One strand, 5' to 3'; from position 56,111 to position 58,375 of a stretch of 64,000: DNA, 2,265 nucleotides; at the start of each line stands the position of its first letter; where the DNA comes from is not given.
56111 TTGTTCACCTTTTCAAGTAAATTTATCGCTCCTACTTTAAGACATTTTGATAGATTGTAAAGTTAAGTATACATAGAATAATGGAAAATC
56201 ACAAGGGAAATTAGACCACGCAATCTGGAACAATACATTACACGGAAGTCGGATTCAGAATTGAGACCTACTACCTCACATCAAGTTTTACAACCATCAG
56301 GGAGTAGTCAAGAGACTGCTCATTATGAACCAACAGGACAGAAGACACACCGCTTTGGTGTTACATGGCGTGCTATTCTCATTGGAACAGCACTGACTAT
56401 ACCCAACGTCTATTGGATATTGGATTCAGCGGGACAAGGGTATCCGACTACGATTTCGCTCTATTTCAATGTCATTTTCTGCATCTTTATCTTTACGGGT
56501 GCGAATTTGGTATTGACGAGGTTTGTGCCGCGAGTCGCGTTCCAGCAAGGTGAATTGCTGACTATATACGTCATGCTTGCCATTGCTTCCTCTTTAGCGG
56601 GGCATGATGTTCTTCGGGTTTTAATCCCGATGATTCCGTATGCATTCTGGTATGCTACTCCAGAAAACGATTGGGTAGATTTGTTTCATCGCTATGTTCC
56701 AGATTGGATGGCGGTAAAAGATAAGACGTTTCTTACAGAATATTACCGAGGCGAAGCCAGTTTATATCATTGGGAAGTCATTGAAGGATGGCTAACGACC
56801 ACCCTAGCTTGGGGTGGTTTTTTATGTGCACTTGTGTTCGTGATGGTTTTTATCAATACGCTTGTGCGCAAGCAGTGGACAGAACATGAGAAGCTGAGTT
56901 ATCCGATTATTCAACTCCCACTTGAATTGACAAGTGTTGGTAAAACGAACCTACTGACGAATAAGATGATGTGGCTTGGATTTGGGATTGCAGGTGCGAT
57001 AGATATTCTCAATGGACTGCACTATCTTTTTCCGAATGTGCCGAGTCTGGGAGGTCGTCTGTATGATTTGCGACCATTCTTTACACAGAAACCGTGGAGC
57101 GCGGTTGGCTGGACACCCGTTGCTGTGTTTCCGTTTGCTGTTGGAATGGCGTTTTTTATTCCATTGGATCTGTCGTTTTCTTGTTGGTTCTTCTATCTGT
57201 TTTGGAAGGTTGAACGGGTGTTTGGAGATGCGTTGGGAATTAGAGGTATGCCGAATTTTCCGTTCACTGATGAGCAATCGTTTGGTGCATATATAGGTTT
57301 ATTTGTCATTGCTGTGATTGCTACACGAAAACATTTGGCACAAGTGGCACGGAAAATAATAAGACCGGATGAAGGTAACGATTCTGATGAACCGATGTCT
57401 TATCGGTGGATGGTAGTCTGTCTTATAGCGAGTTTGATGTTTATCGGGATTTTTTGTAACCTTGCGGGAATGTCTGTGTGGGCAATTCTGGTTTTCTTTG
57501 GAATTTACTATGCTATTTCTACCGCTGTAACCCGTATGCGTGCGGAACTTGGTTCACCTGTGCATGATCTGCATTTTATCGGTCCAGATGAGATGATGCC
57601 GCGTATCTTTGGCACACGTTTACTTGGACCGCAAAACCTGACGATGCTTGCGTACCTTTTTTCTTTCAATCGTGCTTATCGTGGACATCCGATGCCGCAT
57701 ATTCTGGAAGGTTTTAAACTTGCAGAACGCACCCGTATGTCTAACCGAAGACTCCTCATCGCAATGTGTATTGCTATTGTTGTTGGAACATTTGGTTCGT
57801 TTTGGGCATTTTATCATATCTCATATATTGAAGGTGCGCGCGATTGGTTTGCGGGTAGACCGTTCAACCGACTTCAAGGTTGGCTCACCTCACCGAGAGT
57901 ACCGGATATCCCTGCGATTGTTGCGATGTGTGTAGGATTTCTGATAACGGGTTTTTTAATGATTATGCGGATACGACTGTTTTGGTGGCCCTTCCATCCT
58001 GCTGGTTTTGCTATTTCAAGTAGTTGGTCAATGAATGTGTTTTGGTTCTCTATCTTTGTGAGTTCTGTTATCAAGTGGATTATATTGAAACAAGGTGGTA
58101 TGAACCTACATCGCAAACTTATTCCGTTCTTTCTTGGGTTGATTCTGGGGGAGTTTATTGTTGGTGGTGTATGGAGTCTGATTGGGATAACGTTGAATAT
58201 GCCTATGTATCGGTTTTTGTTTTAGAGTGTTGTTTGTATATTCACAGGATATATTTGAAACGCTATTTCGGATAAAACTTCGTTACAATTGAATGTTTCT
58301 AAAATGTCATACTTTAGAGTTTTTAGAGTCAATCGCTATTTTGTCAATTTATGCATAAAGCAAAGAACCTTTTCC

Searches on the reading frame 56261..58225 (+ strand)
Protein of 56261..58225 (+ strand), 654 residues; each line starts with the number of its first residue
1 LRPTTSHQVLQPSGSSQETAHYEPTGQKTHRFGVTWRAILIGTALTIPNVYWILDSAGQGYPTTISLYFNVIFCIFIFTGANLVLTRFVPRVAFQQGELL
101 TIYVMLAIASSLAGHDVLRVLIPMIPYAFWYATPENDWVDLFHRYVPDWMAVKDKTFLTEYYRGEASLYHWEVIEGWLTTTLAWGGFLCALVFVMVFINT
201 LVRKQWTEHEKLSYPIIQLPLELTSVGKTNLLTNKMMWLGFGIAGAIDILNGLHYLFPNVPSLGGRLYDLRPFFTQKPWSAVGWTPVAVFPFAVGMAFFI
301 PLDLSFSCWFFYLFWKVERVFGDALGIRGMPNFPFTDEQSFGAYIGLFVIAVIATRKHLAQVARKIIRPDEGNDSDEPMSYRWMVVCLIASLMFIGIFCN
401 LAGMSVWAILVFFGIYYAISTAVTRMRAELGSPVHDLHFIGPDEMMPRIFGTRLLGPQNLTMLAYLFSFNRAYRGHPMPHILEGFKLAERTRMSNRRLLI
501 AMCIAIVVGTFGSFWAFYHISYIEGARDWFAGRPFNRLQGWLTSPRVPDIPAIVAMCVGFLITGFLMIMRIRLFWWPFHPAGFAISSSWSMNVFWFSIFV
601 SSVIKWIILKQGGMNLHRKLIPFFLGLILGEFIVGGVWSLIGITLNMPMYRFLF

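Call 60: search_protein_families(library=pfam, proteins=[window:56261-58225:+], max_evalue=0.00001)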
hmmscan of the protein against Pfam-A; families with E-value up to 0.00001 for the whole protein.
window:56261-58225:+ (654 aa): 2 families
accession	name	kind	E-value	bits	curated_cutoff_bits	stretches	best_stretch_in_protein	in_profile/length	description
PF20581.3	DUF6785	-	5.3e-166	553.5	25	1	35-525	1-498/498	Family of unknown function (DUF6785)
PF20580.3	DUF6784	-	2.1e-35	121.3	26.4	1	554-651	2-99/101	Domain of unknown function (DUF6784)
